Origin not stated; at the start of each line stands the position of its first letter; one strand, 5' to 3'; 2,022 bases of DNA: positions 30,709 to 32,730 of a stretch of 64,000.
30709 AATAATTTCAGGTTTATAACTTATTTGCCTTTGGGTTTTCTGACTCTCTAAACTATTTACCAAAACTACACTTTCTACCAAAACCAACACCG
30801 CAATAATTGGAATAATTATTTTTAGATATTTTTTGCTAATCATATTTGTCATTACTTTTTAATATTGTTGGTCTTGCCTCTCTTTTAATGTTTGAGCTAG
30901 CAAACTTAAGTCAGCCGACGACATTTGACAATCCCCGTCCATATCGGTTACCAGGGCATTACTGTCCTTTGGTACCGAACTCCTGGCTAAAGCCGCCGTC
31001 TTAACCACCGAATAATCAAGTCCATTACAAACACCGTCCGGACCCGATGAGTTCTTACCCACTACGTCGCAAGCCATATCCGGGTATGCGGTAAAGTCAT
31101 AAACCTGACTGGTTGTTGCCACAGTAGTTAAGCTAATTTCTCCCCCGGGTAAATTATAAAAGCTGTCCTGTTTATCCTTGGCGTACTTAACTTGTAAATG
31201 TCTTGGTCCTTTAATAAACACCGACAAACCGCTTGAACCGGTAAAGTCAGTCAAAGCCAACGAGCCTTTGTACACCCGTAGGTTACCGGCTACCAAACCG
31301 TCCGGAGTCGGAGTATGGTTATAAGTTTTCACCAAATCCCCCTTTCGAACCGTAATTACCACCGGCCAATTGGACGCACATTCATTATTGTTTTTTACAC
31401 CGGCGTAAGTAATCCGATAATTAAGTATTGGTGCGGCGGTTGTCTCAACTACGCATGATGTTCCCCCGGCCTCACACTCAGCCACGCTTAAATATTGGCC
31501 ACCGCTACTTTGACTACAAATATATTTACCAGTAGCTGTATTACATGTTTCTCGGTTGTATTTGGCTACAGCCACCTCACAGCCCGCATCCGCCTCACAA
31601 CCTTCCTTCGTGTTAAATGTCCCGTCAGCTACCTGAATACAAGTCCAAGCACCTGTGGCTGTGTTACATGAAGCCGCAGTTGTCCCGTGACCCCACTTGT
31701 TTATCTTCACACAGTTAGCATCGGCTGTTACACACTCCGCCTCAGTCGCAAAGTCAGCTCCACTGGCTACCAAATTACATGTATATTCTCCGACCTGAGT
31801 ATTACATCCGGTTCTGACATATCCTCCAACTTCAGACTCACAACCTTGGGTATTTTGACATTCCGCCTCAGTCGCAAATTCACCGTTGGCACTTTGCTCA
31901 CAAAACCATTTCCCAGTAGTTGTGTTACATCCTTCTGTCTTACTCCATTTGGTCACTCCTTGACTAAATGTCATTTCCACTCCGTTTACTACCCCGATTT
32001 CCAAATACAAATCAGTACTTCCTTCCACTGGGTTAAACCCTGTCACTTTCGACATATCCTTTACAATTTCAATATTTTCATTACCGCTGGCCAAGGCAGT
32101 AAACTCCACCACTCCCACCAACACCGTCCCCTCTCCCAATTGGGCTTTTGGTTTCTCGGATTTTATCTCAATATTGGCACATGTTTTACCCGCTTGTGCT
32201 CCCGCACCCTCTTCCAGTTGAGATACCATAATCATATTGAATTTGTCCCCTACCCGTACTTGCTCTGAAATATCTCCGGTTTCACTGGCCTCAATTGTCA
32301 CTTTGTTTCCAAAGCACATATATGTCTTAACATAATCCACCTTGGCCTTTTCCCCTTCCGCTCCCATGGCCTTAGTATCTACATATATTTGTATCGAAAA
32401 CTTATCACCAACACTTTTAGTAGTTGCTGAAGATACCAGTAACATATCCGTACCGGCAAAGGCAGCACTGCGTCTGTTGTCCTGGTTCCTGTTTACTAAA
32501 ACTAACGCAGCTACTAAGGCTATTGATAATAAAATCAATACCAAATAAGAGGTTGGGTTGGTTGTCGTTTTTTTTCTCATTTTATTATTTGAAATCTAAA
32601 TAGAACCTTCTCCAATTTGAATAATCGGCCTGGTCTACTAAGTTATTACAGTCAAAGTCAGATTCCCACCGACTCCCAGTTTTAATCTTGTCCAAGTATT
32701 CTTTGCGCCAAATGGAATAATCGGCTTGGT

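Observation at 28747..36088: Five-gene operon encoding a cohesin/dockerin-type modular surface complex with an LPxTG-anchored cohesin protein and a 1167-aa Cys-rich giant protein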

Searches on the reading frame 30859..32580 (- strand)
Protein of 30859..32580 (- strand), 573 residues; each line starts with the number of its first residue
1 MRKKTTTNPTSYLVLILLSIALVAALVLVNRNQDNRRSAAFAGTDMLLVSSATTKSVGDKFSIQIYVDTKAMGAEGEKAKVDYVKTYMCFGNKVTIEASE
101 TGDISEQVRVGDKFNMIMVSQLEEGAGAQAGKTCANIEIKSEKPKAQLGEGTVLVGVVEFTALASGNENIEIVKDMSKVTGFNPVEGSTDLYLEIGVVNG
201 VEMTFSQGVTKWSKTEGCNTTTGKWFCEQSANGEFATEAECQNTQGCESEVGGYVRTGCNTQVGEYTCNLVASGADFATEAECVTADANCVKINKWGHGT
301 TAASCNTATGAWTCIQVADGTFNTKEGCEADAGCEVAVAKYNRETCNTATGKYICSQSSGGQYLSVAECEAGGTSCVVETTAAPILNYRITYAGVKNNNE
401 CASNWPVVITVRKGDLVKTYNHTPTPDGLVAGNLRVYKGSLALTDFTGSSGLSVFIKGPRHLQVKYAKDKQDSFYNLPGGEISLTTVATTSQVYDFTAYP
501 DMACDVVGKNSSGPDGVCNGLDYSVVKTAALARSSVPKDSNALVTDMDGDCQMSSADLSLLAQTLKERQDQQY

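Call 3: search_protein_families(library=pfam, proteins=[window:30859-32580:-], max_evalue=1)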
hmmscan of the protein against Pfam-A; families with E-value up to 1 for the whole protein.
window:30859-32580:- (573 aa): 1 family
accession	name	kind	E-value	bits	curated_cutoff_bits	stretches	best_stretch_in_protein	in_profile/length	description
PF00404.24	Dockerin_1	-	0.00019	22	22.9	1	515-565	7-56/57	Dockerin type I domain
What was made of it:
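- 30862..31089 (-): Dockerin of the 573-aa protein. The first loop carries an insertion (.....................). The second loop is canonical (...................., 30886-30945). Pfam Dockerin_1 scores 22.0 bits against a cut-off of 22.9 (call 3).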

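Call 4: search_protein_families(library=ncbifam, proteins=[window:30859-32580:-], max_evalue=1)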
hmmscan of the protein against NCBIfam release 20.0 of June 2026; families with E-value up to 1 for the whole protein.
window:30859-32580:- (573 aa): 0 families

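Call 28: search_protein_families(library=pfam, alignment_id=A4, max_evalue=0.1)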
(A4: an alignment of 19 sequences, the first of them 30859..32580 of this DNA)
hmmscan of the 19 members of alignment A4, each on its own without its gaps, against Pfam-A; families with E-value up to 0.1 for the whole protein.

A. member 1, window:30859-32580:- (573 aa): 1 family
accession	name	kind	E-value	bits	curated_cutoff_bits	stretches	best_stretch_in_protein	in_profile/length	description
PF00404.24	Dockerin_1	-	0.00019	22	22.9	1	515-565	7-56/57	Dockerin type I domain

B. families by the number of members that match (of 19 scanned): 6 families
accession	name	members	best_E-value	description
PF00404.24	Dockerin_1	12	1.8e-08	Dockerin type I domain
PF00963.24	Cohesin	1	0.0015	Cohesin domain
PF07808.18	RED_N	1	0.024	RED-like protein N-terminal region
PF04213.18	HtaA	1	0.027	Htaa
PF14967.11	FAM70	1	0.037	FAM70 protein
PF17260.7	DUF5326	1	0.082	Family of unknown function (DUF5326)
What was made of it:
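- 30862..31089 (-): Twelve of 19 orthologues hit it, best 1.8e-8 (call 28).
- On Cohesin: N-domain of the 573-aa protein: One orthologue hits PF00963 at 1.5e-3 (call 28).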

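Call 37: find_homologous_proteins(query=A4, max_evalue=0.00001)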
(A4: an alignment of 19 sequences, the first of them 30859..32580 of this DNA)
Query A4 (19 sequences) (573 aa, profile of the alignment): 6 proteins with E <= 0.00001 among 8000 candidates.
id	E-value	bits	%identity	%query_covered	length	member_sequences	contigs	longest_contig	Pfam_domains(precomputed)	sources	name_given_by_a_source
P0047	1.7e-133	464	100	100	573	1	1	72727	-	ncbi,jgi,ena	ncbi:MAG: hypothetical protein WCT01_00855 [Candidatus Shapirobacteria bacterium]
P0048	9.3e-131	455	42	33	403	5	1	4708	-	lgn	-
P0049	7.8e-130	452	83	100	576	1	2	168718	-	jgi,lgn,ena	jgi:hypothetical protein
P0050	2.7e-125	437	63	100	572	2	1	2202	-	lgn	-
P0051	3.4e-100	354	40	34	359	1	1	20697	PF00404.25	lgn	-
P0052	2.6e-76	276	42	37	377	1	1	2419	-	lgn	-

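Call 51: search_solved_structures(query=A4, max_evalue=1, show_alignments=1)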
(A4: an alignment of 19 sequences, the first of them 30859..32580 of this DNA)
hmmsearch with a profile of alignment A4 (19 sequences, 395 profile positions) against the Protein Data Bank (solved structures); distinct sequences matched with E-value up to 1: 14.
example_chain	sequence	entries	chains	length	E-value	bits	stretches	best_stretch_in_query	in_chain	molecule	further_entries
8x39_A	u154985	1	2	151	1.3e-05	27.9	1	338-389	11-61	Serine protease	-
8x3a_A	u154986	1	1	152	1.4e-05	27.9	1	338-389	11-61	Serine protease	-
1ohz_B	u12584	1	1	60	0.0013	21.3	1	327-386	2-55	ENDO-1,4-BETA-XYLANASE Y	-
2ccl_B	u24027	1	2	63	0.003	20.2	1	326-386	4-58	ENDO-1,4-BETA-XYLANASE Y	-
5nrm_B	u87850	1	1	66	0.026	17.1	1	327-385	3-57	DocCel5: Type I dockerin repeat domain from A. cellulolyticus family 5 endoglucanase WP_01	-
6kg9_A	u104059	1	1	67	0.041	16.4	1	336-388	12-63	And cellulose-binding endoglucanase family 9 CelL ortholog dockerin domain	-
4fl4_A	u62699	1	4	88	0.047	16.2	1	335-387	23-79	Glycoside hydrolase family 9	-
5nrk_B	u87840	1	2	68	0.054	16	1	327-385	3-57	DocCel5: Type I dockerin repeat domain from A. cellulolyticus family 5 endoglucanase WP_01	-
6kgc_B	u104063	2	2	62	0.1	15.1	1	336-386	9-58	And cellulose-binding endoglucanase family 9 CelL ortholog dockerin domain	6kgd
4dh2_B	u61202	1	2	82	0.16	14.5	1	328-387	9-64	Dockerin type 1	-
8zvk_A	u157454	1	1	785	0.18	14.3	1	325-387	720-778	AaBgIC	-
6kge_D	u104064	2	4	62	0.19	14.3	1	336-386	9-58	And cellulose-binding endoglucanase family 9 CelL ortholog dockerin domain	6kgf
2vn5_B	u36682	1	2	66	0.23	14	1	335-387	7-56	ENDOGLUCANASE A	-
2y3n_B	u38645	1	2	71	0.86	12.1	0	329-383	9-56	CELLULOSOMAL FAMILY-48 PROCESSIVE GLYCOSIDE HYDROLASE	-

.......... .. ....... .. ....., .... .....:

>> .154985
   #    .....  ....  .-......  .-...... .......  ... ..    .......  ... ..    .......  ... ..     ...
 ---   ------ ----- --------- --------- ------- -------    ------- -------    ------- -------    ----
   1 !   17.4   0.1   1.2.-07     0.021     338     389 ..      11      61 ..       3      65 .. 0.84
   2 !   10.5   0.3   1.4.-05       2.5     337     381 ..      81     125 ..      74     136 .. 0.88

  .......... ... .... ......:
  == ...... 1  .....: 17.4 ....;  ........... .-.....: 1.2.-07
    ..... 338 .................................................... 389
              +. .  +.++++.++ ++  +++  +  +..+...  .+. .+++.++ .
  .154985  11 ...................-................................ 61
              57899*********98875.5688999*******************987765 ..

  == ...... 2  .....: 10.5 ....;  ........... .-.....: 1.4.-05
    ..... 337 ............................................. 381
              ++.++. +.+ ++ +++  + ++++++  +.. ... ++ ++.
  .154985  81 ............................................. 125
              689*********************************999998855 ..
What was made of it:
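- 30862..31089 (-): The family profile hits dockerins 8x39 (1.3e-5) and 1ohz_B (1.3e-3) (call 51).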

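Call 52: predict_structure(alignment_id=A7)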
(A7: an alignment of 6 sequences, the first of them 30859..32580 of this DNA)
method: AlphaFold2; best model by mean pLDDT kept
length: 573 residues; sequences in the alignment: 6
mean_pLDDT: 65.8   pTM: 0.37
mean pLDDT of the five models: 65.8, 63.2, 61.5, 61.3, 60.3
residues with pLDDT >= 90: 52; 70-90: 258; 50-70: 113; < 50: 150
segments of 3 or more residues with pLDDT < 50: 1-13, 18-40, 249-251, 335-337, 393-403, 459-480, 499-573
pLDDT, mean of each block of 10 residues (from residue 1): 40 50 37 33 78 85 91 74 89 84 85 83 82 88 81 92 90 86 70 74 80 74 75 77 66 75 77 74 77 74 56 74 79 56 70 69 76 59 78 47 60 74 74 69 79 60 34 34 72 66 34 35 35 31 30 37 37 26
secondary structure, 60 per line:
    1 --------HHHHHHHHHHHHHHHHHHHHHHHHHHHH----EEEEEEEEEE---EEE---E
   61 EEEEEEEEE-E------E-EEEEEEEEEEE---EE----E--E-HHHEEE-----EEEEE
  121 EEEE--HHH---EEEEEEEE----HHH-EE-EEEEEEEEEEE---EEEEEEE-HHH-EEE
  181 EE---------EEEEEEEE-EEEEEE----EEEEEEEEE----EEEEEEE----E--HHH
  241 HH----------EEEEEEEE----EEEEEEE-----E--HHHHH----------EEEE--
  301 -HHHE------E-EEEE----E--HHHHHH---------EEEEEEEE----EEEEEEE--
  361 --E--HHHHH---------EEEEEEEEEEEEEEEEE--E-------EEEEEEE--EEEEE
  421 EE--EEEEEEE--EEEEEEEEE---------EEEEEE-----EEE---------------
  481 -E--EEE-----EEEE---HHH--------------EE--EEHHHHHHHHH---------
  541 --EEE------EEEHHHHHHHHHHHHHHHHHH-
elements in order: H9-36 E41-50 E54-56 E60-69 E80-90 E108-110 E116-124 E133-140 E152-162 E166-172 E178-182 E192-199 E201-206 E211-219 E224-230 H238-242 E253-260 E265-271 H280-284 E295-298 E314-317 H325-330 E340-347 E352-358 H366-370 E380-396 E407-413 E416-422 E425-431 E434-442 E452-457 E463-465 E485-487 E493-496 H523-531 E543-545 E552-554 H555-572
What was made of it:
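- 30859..32580 (-): 573-aa adaptor protein: N-terminal TM, cohesin, four Cys-rich mini-modules (three match the 4-Cys pattern), a beta-rich 'X' domain and a dockerin. AlphaFold model in call 52.
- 31963..32460 (-): Cohesin domain of the 573-aa protein (residues 41-206). Model pLDDT is 74-92 (call 52).
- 31090..31428 (-): Conserved beta-rich 'X' domain directly upstream of the dockerin (residues 385-497). The model is all-beta with pLDDT about 60-79 (call 52).
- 30862..31089 (-): The AlphaFold model of this part is unusable (pLDDT below 40; call 52).
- On Dockerin (PF00404): The dockerin part of the model has pLDDT below 40 (call 52).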

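Call 54: fold_search(model_id=the predicted structure, library=pdb)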
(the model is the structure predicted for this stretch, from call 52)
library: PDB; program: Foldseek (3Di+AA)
matches with E <= 10: 1928; with E <= 0.001: 70
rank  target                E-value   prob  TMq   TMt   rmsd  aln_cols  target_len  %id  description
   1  1qzn                  1.9e-07  1.00  0.20  0.59   5.6       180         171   14  Crystal Structure Analysis of a type II cohesin domain from the cellulosome of Acetivibrio cellulolyticus (released 2004-09-21)
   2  6kgc_A                4.7e-07  1.00  0.19  0.66   5.6       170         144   10  Crystal structure of CaDoc0917(R49D)-CaCohA2 complex at pH 5.4 (released 2020-07-08)
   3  6kgd_A                5.2e-07  1.00  0.18  0.61   6.2       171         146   10  Crystal structure of CaDoc0917(R49D)-CaCohA2 complex at pH 8.0 (released 2020-07-08)
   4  2xdh                  5.5e-07  1.00  0.19  0.67   4.5       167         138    8  Non-cellulosomal cohesin from the hyperthermophilic archaeon Archaeoglobus fulgidus (released 2010-05-26)
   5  5lxv_C                1.3e-06  1.00  0.20  0.58   6.0       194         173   10  Crystal structure of Ruminococcus flavefaciens scaffoldin C cohesin in complex with a dockerin from an uncharacterized (released 2016-10-19)
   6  6kgf_C                1.5e-06  1.00  0.20  0.67   4.6       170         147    9  Crystal structure of CaDoc0917(R16D)-CaCohA2 complex at pH 8.2 (released 2020-07-08)
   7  5k39_A                1.5e-06  1.00  0.20  0.57   5.9       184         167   10  THE TYPE II COHESIN DOCKERIN COMPLEX FROM CLOSTRIDIUM THERMOCELLUM (released 2017-03-29)
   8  3f2l                  1.9e-06  1.00  0.20  0.59   5.1       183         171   14  Crystal structure analysis of the K171A mutation of N-terminal type II cohesin 1 from the cellulosomal ScaB subunit of A (released 2008-12-02)
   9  1g1k_A                1.9e-06  1.00  0.20  0.65   5.2       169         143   10  COHESIN MODULE FROM THE CELLULOSOME OF CLOSTRIDIUM CELLULOLYTICUM (released 2000-11-22)
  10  5lxv_A                2.3e-06  1.00  0.19  0.56   6.0       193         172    9  Crystal structure of Ruminococcus flavefaciens scaffoldin C cohesin in complex with a dockerin from an uncharacterized (released 2016-10-19)
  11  6kge_A                3.3e-06  1.00  0.19  0.67   5.8       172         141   10  Crystal structure of CaDoc0917(R16D)-CaCohA2 complex at pH 5.5 (released 2020-07-08)
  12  4n2o_A                3.7e-06  1.00  0.23  0.57   5.3       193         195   14  Structure of a novel autonomous cohesin protein from Ruminococcus flavefaciens (released 2013-12-18)
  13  4n2o_G                5.1e-06  1.00  0.23  0.58   5.3       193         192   14  Structure of a novel autonomous cohesin protein from Ruminococcus flavefaciens (released 2013-12-18)
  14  3l8q_D                5.4e-06  1.00  0.22  0.34   7.4       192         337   14  Structure analysis of the type II cohesin dyad from the adaptor ScaA scaffoldin of Acetivibrio cellulolyticus (released 2010-05-05)
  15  2y3n_A                7.1e-06  1.00  0.20  0.57   4.9       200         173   12  Type II cohesin-dockerin domain from Bacteroides cellolosolvens (released 2012-01-11)
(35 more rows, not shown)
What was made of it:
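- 31963..32460 (-): The top Foldseek PDB hits (about 40) are nearly all cohesins (call 54).
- On Cohesin: N-domain of the 573-aa protein: Foldseek top hits are cohesins (call 54).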

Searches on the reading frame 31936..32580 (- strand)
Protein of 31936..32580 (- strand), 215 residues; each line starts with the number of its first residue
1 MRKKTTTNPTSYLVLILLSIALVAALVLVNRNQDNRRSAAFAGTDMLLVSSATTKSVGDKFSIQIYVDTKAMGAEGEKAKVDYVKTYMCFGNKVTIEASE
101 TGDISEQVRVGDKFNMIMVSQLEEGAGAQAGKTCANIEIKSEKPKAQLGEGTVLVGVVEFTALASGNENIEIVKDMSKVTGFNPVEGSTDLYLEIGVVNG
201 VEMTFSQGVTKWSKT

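Call 25: search_solved_structures(query=A5, max_evalue=10)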
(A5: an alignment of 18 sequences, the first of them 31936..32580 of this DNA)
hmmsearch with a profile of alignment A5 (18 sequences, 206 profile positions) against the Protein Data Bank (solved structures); distinct sequences matched with E-value up to 10: 3.
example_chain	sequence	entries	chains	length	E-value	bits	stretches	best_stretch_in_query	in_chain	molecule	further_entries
4arq_A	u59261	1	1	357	0.8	12.8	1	67-104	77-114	PESTICIN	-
4arq_B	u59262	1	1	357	0.8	12.8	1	67-104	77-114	PESTICIN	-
5lxv_A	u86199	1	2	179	1.1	12.4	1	39-88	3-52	Scaffoldin C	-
